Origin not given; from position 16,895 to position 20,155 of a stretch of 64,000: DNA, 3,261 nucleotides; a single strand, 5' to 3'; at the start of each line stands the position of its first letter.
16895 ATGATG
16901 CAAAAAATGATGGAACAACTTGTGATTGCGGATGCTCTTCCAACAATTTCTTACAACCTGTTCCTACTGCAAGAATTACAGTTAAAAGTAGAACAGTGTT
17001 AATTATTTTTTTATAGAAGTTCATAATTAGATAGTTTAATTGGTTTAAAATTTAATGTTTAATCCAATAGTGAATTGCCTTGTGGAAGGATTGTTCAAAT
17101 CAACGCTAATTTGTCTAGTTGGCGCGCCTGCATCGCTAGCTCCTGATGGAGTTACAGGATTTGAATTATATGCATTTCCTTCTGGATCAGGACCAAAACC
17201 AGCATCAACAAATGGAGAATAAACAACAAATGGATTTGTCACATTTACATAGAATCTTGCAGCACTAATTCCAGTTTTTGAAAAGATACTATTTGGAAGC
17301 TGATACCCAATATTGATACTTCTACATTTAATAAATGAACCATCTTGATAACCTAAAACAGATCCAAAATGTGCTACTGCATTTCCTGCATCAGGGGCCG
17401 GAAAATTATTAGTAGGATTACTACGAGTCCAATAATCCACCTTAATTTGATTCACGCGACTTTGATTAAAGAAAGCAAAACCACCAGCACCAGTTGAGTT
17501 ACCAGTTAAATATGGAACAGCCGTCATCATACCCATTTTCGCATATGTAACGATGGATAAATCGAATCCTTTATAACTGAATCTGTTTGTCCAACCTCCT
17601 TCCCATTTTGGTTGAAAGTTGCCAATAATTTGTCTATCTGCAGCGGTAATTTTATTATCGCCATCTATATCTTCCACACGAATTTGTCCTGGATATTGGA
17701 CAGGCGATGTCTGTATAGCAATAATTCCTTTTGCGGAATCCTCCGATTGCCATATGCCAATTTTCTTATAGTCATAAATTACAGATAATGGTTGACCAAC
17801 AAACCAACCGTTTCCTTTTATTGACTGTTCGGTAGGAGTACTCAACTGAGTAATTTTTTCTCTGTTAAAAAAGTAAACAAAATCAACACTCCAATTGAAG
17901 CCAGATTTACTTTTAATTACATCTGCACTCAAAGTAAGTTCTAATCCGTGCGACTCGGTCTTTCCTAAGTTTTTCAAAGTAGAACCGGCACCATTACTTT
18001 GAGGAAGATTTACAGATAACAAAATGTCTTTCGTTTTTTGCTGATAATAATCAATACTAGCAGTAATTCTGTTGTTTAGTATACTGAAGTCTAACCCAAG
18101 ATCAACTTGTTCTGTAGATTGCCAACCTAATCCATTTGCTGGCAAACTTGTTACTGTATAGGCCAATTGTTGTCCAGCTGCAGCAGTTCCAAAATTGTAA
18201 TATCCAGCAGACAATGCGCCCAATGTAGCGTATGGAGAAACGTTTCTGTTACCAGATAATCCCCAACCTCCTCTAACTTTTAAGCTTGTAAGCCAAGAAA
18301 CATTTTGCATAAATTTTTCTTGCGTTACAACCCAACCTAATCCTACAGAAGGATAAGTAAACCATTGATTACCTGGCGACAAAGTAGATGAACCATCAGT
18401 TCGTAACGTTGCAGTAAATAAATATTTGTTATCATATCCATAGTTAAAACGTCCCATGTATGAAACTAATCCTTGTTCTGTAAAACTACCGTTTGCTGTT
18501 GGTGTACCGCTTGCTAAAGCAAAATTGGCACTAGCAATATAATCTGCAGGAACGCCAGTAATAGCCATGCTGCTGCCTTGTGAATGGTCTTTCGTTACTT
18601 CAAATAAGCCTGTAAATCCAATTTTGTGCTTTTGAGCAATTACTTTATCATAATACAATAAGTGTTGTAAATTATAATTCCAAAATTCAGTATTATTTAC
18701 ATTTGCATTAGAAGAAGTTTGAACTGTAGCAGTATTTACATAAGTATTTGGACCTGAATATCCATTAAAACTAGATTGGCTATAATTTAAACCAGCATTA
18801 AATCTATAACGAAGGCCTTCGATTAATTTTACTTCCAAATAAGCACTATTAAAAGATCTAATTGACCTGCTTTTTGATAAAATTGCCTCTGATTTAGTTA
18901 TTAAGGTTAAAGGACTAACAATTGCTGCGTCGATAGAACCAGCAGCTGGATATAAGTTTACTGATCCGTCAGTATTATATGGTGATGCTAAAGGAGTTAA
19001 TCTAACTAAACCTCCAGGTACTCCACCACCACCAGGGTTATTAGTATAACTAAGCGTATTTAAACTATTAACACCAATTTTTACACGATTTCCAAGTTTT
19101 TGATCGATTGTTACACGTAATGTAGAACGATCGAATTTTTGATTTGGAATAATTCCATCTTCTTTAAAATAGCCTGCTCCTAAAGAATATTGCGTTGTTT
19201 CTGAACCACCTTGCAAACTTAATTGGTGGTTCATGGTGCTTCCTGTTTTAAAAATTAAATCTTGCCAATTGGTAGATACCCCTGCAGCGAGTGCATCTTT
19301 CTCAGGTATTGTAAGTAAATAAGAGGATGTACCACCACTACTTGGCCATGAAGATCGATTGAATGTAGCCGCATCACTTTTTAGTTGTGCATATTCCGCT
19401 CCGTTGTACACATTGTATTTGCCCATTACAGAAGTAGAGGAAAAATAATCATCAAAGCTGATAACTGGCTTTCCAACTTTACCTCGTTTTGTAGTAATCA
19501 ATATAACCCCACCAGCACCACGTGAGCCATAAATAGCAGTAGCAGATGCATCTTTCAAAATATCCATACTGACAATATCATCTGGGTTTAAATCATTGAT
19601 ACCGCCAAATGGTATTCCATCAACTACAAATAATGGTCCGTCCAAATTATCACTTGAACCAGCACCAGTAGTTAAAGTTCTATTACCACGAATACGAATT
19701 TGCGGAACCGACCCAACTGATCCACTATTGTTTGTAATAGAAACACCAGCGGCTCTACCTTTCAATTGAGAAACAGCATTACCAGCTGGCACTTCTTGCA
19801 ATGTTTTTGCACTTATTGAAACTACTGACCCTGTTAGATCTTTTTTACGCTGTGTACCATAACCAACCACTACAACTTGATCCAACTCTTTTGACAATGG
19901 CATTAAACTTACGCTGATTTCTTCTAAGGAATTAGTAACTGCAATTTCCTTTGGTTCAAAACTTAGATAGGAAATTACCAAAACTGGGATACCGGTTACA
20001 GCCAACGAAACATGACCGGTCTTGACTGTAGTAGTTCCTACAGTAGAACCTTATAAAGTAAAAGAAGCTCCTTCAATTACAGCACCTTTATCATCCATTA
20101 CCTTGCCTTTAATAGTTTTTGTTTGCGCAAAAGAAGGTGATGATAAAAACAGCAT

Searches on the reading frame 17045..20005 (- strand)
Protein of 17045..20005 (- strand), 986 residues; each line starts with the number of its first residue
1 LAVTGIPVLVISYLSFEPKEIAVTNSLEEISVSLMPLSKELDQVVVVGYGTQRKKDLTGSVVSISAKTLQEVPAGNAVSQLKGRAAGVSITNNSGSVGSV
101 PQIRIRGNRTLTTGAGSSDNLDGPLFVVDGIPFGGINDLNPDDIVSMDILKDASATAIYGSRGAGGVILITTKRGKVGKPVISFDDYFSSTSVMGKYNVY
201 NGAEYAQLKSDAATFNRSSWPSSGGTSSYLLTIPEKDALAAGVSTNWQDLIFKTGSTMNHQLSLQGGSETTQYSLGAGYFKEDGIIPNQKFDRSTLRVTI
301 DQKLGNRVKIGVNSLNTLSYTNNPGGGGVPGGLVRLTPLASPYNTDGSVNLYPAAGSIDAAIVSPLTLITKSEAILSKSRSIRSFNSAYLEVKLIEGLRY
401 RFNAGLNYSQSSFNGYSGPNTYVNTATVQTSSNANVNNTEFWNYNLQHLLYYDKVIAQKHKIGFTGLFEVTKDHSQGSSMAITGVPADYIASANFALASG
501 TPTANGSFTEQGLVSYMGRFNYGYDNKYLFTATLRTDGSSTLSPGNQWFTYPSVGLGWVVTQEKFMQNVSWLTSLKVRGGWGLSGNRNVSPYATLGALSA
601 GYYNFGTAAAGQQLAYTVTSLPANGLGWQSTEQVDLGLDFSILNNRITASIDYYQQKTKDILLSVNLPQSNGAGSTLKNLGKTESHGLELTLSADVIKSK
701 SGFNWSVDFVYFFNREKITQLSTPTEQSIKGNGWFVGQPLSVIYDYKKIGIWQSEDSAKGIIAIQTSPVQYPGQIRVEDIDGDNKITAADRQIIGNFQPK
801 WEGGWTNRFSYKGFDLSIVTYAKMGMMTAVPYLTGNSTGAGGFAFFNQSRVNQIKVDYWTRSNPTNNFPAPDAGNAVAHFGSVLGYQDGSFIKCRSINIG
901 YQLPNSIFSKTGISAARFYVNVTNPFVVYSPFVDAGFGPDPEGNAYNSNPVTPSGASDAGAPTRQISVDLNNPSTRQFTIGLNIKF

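Call 7: search_protein_families(library=pfam, proteins=[window:17045-20005:-])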
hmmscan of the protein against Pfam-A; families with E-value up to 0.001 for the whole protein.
window:17045-20005:- (986 aa): 1 family
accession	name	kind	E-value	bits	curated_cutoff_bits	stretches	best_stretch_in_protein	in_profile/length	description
PF07715.20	Plug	-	3.3e-14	53.7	23.9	1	54-167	2-107/107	TonB-dependent Receptor Plug Domain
